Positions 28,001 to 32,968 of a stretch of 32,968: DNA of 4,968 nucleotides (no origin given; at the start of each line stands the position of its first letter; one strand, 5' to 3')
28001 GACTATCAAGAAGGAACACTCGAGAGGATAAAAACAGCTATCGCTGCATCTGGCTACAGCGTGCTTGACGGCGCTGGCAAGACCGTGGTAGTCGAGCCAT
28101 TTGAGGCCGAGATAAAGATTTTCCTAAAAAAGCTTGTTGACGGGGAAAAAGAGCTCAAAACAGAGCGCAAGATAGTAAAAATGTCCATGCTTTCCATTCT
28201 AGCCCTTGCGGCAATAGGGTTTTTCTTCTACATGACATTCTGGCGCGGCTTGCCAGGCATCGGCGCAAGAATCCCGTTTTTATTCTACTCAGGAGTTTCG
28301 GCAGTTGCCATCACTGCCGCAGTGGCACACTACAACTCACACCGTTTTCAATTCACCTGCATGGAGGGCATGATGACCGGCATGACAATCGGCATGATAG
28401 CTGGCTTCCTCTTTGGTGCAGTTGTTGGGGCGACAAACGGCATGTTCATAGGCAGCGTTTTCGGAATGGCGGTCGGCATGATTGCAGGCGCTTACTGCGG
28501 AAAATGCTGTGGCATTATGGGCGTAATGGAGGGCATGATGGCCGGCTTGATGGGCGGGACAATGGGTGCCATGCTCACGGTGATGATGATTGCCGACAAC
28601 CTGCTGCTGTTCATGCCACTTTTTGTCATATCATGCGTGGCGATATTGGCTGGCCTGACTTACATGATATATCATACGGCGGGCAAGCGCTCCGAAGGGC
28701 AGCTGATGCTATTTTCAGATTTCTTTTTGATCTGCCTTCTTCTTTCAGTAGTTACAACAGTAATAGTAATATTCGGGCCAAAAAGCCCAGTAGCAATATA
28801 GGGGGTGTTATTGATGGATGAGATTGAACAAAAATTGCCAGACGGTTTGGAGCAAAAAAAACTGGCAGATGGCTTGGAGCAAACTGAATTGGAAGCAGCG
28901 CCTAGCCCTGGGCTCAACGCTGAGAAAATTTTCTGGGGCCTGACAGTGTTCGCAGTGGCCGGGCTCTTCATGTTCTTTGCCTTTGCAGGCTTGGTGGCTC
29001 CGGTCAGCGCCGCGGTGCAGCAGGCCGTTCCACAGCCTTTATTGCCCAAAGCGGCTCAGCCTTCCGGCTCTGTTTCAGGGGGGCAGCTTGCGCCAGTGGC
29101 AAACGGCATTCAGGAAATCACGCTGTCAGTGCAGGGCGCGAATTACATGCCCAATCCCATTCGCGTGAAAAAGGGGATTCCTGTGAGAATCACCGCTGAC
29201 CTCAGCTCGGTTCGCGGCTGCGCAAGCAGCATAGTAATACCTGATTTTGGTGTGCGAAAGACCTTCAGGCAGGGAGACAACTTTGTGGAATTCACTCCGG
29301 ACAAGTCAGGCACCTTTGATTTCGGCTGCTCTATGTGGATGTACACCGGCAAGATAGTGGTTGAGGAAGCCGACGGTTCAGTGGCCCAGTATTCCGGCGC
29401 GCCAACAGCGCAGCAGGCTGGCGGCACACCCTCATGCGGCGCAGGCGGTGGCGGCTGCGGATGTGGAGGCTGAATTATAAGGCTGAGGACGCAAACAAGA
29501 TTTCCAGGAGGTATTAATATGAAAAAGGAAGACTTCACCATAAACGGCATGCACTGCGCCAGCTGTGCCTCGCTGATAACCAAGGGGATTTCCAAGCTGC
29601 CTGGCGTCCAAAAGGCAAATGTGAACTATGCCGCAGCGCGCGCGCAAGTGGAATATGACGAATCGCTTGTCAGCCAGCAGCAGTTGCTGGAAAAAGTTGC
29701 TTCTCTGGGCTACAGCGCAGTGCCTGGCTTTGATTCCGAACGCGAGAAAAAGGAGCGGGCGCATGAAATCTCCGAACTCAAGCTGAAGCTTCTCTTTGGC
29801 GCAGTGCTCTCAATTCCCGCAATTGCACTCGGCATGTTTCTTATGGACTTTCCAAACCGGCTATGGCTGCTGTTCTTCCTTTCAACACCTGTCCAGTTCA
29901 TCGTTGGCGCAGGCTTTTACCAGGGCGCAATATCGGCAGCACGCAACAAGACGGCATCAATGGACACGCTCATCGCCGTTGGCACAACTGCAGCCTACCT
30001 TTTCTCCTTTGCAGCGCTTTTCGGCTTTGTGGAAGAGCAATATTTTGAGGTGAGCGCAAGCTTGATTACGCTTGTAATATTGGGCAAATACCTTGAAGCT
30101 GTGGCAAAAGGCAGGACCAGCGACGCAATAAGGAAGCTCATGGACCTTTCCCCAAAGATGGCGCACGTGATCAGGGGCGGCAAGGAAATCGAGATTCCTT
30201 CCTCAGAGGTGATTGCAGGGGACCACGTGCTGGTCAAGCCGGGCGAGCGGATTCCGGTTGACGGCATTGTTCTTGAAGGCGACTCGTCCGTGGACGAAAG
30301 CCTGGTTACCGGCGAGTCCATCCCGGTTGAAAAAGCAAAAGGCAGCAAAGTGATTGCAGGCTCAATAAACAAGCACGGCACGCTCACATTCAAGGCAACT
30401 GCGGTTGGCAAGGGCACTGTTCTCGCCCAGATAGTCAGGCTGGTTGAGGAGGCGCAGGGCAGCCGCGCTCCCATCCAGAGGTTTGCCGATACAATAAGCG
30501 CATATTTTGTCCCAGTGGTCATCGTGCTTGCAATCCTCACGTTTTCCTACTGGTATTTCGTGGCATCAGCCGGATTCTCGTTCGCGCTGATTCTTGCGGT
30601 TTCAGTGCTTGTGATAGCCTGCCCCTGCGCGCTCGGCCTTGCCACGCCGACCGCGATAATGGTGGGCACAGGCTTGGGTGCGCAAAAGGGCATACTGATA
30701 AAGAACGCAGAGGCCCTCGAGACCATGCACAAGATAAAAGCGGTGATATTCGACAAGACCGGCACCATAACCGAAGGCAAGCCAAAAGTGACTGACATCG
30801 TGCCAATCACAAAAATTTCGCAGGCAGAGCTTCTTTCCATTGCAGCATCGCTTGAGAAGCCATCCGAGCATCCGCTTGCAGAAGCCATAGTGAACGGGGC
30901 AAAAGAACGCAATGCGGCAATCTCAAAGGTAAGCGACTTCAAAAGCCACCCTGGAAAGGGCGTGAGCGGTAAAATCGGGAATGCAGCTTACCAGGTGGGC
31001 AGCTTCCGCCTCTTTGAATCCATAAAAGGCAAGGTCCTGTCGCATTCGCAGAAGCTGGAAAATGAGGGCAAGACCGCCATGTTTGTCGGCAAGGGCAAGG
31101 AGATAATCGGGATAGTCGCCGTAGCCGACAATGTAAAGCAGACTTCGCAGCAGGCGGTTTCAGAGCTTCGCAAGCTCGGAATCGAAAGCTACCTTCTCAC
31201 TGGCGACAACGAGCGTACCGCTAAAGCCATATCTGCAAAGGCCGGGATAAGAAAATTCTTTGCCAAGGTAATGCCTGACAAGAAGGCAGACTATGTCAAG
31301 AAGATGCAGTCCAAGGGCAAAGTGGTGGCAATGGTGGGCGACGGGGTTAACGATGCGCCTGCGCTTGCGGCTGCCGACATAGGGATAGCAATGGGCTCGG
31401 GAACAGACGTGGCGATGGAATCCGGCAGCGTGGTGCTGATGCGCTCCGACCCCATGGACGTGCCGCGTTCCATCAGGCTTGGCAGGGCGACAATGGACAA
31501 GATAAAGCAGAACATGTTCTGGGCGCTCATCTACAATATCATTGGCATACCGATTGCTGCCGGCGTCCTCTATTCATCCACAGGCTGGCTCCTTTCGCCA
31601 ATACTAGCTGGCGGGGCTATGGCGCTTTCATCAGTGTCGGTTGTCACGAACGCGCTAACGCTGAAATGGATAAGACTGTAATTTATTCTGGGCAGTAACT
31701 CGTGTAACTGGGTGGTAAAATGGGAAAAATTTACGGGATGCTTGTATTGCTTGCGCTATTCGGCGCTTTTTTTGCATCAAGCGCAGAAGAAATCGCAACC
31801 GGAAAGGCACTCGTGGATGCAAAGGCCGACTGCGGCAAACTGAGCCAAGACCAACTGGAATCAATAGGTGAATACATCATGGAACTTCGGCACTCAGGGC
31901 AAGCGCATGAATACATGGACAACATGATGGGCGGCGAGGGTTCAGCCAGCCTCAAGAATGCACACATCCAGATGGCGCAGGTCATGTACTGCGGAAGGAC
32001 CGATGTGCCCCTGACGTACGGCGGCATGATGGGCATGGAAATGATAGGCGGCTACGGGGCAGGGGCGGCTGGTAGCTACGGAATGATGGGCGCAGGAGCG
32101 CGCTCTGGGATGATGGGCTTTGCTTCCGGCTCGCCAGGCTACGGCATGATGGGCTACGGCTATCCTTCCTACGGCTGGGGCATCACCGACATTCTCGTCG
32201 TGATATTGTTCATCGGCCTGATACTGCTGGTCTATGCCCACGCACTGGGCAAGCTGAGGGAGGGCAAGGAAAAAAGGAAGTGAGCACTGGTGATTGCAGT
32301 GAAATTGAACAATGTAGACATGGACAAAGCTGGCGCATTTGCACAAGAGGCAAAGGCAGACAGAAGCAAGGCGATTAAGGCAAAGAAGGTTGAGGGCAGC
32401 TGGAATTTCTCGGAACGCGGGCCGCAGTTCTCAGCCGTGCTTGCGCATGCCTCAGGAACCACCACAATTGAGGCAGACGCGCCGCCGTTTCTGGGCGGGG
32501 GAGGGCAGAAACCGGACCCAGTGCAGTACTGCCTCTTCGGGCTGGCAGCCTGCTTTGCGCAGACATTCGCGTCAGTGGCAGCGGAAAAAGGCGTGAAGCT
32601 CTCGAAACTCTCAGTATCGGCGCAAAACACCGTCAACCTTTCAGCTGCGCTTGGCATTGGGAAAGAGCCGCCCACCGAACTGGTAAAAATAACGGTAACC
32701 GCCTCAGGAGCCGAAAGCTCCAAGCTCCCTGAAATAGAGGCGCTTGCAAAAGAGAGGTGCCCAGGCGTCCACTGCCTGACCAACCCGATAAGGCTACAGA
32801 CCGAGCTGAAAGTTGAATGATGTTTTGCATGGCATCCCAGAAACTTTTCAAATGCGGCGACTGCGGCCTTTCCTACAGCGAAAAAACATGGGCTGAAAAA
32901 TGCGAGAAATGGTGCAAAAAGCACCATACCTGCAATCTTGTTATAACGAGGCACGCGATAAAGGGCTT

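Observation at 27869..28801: HMA metallochaperone domain fused to a Met/Gly/Cys-rich polytopic membrane domain with an internal duplication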

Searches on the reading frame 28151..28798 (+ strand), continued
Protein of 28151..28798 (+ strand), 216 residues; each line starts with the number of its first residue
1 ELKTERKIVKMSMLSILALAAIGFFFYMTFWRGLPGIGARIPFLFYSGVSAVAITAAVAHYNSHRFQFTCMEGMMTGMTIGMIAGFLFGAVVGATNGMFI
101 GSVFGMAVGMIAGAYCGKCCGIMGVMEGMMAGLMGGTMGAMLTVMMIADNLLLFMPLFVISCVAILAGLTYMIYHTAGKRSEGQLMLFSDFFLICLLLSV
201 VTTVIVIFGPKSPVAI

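Call 61: search_protein_families(library=pfam, alignment_id=A2, max_evalue=1)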
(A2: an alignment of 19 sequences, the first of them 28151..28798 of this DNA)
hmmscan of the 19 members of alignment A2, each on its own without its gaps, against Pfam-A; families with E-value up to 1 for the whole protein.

A. member 1, window:28151-28798:+ (216 aa): 2 families
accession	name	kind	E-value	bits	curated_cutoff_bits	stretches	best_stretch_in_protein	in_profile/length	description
PF13441.11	Gly-zipper_YMGG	-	0.015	15.4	28.9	1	73-115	2-45/45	YMGG-like Gly-zipper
PF15675.10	CLLAC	-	0.075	13.1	25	1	192-207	8-23/30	CLLAC-motif containing domain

B. families by the number of members that match (of 19 scanned): 20 families
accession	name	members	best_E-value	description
PF13441.11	Gly-zipper_YMGG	6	0.0048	YMGG-like Gly-zipper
PF12822.12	ECF_trnsprt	2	0.00044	ECF transporter, substrate-specific component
PF09811.14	Yae1_N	2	0.12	Essential protein Yae1, N terminal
PF05106.17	Phage_holin_3_1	2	0.13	Phage holin family (Lysis protein S)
PF11654.13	NCE101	2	0.14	Non-classical export protein 1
PF20237.3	DUF6594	2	0.35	Family of unknown function (DUF6594)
PF06024.17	Orf78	1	0.0096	Orf78 (ac78)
PF10329.14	DUF2417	1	0.011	Region of unknown function (DUF2417)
PF11026.13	DUF2721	1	0.024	Protein of unknown function (DUF2721)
PF11190.13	DUF2976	1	0.037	Protein of unknown function (DUF2976)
PF13488.11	Gly-zipper_Omp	1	0.037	Glycine zipper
PF10856.13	DUF2678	1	0.045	Protein of unknown function (DUF2678)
PF13789.11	DUF4181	1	0.057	Domain of unknown function (DUF4181)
PF03896.21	TRAP_alpha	1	0.059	Translocon-associated protein (TRAP), alpha subunit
PF11683.13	DUF3278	1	0.072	Protein of unknown function (DUF3278)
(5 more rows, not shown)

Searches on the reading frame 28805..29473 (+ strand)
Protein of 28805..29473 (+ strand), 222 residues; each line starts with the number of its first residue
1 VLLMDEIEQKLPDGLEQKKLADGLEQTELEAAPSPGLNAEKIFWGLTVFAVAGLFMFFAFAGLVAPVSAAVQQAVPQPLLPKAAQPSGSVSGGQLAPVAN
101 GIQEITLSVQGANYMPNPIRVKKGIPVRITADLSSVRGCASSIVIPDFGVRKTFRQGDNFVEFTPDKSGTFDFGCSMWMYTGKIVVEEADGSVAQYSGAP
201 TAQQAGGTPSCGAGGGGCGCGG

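Call 3: search_protein_families(library=pfam, proteins=[window:28805-29473:+], max_evalue=0.1)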
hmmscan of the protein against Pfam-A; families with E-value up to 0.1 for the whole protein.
window:28805-29473:+ (222 aa): 1 family
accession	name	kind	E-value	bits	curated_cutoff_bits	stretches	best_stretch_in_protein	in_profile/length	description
PF13473.12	Cupredoxin_1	-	6.5e-10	39.4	27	1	99-186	17-104/104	Cupredoxin-like domain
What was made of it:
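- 28805..29473 (+): Conserved partner gene: membrane-anchored CupA-like cupredoxin with the ligand motifs RGC and CSMWM (CxMxM) and a C-terminal Cys/Gly tail ending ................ Gene callers start it at 28814. Pfam Cupredoxin_1 (call 3).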

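Call 4: search_protein_families(library=ncbifam, proteins=[window:28805-29473:+], max_evalue=0.1)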
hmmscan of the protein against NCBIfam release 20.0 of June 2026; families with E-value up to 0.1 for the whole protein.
window:28805-29473:+ (222 aa): 2 families
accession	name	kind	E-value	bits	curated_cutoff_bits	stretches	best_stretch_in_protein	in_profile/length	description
TIGR03096.1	nitroso_cyanin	equivalog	0.0034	17.1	142.85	1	116-177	60-120/135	nitrosocyanin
NF052460.1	L-NosZ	equivalog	0.0057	15.2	700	1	99-178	375-464/480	clade III lactonase-type nitrous-oxide reductase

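Call 30: search_solved_structures(query=window:28805-29470:+, max_evalue=1, show_alignments=3)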
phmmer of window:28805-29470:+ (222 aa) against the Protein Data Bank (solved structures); distinct sequences matched with E-value up to 1: 3.
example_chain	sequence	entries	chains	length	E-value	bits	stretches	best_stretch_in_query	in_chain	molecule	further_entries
2mry_A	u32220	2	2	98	1.3e-17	67.6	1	93-187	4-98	Uncharacterized protein | CupA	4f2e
4f2f_A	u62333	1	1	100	6.7e-09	39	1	96-186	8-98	Cation-transporting ATPase, E1-E2 family protein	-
1iby_A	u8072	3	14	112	0.0042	20.1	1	111-177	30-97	NITROSOCYANIN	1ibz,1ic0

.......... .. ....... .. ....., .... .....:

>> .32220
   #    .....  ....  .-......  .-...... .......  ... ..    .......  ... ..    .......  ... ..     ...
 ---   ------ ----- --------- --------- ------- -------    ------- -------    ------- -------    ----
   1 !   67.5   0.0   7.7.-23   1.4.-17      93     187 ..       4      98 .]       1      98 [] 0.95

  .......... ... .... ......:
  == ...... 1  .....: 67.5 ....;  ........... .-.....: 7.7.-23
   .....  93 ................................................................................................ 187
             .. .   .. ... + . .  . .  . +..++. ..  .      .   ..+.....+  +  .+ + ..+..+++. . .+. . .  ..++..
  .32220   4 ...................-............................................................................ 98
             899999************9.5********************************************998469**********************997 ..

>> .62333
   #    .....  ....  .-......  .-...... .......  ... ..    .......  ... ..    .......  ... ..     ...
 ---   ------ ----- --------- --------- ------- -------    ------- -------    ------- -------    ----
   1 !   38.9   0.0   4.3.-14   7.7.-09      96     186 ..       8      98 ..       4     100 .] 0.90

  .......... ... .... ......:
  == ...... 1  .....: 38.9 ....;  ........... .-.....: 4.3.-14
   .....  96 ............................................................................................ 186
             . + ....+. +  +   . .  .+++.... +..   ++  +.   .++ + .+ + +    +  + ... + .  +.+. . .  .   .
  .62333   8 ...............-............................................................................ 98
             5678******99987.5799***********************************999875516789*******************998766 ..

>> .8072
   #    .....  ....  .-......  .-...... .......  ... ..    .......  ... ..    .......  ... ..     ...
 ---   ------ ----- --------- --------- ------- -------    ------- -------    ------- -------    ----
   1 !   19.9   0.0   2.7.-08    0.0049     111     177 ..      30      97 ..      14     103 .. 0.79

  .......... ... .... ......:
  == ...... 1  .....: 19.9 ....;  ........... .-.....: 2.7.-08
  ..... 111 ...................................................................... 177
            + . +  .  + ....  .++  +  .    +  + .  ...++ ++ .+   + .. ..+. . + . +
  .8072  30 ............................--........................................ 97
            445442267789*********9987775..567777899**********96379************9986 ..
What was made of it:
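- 28805..29473 (+): PDB CupA 2MRY/4F2E E 1.3e-17 and S. pneumoniae CopA MBD 4F2F E 6.7e-9 (call 30).
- On CupA family (applies to the neighbouring gene 28805-29473): E 1.3e-17 to 2MRY/4F2E over 95 residues, with the Cys and C-x-M-x-M aligned (call 30).
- The downstream gene is a CupA homologue with its ligands conserved (call 30). High-affinity sites on both sides allow either direction (call 30).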

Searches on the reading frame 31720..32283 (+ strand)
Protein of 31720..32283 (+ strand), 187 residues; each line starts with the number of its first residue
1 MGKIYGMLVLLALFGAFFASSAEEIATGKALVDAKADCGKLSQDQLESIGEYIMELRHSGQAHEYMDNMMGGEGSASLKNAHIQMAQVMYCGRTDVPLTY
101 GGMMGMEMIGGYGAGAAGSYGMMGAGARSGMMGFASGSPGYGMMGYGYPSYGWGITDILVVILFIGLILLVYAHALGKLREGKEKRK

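Call 3: search_protein_families(library=pfam, proteins=[window:31720-32283:+], max_evalue=0.1)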
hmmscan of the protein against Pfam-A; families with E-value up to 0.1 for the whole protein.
window:31720-32283:+ (187 aa): 1 family
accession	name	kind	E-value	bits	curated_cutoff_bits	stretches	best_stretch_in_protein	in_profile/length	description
PF16208.10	Keratin_2_head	-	0.00054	20.5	28.2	1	68-156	39-138/161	Keratin type II head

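Call 4: search_protein_families(library=ncbifam, proteins=[window:31720-32283:+], max_evalue=0.1)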
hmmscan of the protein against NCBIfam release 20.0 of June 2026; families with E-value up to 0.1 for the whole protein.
window:31720-32283:+ (187 aa): 0 families
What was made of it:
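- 31720..32283 (+): Secreted Met/Gly/Tyr-rich protein of 187 aa with a C-terminal TM anchor; a frequent accessory gene of the cluster. No Pfam or NCBIfam family (calls 3, 4).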

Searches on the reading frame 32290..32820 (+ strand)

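Call 3: search_protein_families(library=pfam, proteins=[window:32290-32820:+], max_evalue=0.1)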
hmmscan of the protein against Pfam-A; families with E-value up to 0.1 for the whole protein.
window:32290-32820:+ (176 aa): 1 family
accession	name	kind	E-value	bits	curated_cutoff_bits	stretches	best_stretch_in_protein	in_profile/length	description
PF02566.24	OsmC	-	1.2e-15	58.1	27.5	1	70-172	1-100/100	OsmC-like protein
